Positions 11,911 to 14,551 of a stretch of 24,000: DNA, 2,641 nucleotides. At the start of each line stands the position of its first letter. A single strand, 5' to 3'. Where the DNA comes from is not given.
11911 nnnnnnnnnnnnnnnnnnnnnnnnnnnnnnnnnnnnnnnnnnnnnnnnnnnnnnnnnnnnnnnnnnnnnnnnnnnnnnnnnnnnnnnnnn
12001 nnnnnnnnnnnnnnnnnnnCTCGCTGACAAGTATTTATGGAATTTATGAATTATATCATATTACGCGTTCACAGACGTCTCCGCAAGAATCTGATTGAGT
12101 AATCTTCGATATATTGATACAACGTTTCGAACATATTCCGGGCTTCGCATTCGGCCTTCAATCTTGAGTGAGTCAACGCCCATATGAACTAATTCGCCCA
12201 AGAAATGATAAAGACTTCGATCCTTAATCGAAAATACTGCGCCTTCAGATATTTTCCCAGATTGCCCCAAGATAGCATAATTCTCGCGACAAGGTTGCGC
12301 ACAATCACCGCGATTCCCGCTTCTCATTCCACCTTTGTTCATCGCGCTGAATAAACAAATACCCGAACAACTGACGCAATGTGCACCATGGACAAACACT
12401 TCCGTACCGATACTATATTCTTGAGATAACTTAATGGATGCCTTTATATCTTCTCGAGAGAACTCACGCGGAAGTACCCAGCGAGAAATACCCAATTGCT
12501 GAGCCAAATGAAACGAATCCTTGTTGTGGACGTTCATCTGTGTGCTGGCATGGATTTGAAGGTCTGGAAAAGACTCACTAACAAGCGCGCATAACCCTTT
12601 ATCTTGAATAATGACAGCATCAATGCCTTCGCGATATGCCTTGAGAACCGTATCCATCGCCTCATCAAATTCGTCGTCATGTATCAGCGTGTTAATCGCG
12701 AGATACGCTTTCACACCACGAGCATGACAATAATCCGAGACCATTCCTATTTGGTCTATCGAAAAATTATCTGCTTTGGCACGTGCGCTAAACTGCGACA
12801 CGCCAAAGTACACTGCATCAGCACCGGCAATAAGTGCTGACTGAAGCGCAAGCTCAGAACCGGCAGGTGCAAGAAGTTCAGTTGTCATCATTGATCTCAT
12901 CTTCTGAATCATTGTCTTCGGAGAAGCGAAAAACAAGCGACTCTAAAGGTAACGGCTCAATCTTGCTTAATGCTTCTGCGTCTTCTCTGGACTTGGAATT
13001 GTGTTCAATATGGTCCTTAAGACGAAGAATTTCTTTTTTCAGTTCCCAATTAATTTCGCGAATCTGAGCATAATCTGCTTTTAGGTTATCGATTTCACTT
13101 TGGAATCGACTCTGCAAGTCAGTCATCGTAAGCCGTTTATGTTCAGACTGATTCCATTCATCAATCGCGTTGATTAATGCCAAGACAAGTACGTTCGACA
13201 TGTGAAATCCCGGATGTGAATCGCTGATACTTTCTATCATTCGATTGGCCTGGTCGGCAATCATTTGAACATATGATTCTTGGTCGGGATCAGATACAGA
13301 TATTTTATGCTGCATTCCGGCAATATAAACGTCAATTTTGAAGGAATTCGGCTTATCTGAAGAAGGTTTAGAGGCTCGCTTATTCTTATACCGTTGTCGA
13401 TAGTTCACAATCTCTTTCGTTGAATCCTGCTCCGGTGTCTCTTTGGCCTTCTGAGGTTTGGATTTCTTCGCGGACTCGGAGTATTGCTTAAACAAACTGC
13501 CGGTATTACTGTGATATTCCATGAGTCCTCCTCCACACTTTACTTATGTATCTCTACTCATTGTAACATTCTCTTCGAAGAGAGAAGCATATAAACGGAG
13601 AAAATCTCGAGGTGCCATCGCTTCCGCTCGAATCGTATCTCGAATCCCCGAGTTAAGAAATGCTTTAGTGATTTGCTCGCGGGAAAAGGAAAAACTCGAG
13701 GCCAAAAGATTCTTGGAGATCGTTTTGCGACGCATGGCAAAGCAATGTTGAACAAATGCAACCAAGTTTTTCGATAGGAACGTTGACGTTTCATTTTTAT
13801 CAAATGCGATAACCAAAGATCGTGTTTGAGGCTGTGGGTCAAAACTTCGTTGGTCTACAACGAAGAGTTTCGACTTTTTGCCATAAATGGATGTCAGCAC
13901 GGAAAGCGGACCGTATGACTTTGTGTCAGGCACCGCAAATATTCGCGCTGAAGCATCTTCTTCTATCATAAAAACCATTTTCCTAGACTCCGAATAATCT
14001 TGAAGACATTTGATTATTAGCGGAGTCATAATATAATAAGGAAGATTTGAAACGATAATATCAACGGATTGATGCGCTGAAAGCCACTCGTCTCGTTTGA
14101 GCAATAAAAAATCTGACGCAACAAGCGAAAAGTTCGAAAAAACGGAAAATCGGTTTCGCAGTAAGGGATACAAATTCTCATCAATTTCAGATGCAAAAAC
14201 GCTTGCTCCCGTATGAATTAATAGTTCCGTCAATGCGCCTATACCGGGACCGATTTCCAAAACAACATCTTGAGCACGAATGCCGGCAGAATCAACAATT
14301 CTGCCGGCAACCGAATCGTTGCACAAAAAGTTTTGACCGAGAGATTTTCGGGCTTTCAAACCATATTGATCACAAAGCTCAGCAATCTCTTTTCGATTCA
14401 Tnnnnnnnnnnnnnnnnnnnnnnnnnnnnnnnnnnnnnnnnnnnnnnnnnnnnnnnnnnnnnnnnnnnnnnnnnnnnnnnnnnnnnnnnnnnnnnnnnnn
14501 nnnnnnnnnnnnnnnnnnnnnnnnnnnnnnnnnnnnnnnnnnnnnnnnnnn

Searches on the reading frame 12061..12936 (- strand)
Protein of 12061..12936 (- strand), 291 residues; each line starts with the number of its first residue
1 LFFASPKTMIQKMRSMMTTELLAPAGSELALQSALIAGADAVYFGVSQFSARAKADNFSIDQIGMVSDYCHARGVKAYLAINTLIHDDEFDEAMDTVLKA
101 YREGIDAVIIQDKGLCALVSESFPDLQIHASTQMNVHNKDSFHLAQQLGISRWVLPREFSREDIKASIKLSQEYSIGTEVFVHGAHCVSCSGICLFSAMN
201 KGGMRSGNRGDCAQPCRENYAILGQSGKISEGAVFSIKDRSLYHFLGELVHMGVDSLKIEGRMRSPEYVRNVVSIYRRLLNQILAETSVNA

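Call 8: search_protein_families(library=pfam, proteins=[window:12061-12936:-], max_evalue=0.00001)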
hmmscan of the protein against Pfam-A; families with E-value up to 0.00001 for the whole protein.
window:12061-12936:- (291 aa): 1 family
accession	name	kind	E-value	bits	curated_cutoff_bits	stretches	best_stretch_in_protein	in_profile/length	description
PF01136.24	Peptidase_U32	-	6.3e-60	202.8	22.4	1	92-287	3-202/233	Peptidase family U32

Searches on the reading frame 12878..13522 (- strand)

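Call 8: search_protein_families(library=pfam, proteins=[window:12878-13522:-], max_evalue=0.00001)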
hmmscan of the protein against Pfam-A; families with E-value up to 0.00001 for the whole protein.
window:12878-13522:- (214 aa): 1 family
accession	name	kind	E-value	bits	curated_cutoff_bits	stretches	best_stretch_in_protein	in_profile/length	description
PF05164.18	ZapA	-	1.5e-09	38.4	23.8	1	63-149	1-86/88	Cell division protein ZapA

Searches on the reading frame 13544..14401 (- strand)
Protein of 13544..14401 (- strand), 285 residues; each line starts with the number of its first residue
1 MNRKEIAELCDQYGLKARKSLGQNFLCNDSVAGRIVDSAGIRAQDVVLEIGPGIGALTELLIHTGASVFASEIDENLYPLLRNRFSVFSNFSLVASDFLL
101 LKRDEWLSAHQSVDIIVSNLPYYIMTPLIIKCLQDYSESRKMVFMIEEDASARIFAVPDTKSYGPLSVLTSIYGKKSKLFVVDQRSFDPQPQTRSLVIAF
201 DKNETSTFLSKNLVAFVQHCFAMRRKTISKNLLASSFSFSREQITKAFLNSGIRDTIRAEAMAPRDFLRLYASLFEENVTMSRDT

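Call 8: search_protein_families(library=pfam, proteins=[window:13544-14401:-], max_evalue=0.00001)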
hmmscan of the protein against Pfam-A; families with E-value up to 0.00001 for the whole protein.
window:13544-14401:- (285 aa): 1 family
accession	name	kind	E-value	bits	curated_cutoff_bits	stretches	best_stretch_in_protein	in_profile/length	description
PF00398.26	RrnaAD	-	4e-46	157.7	24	1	15-273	2-260/263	Ribosomal RNA adenine dimethylase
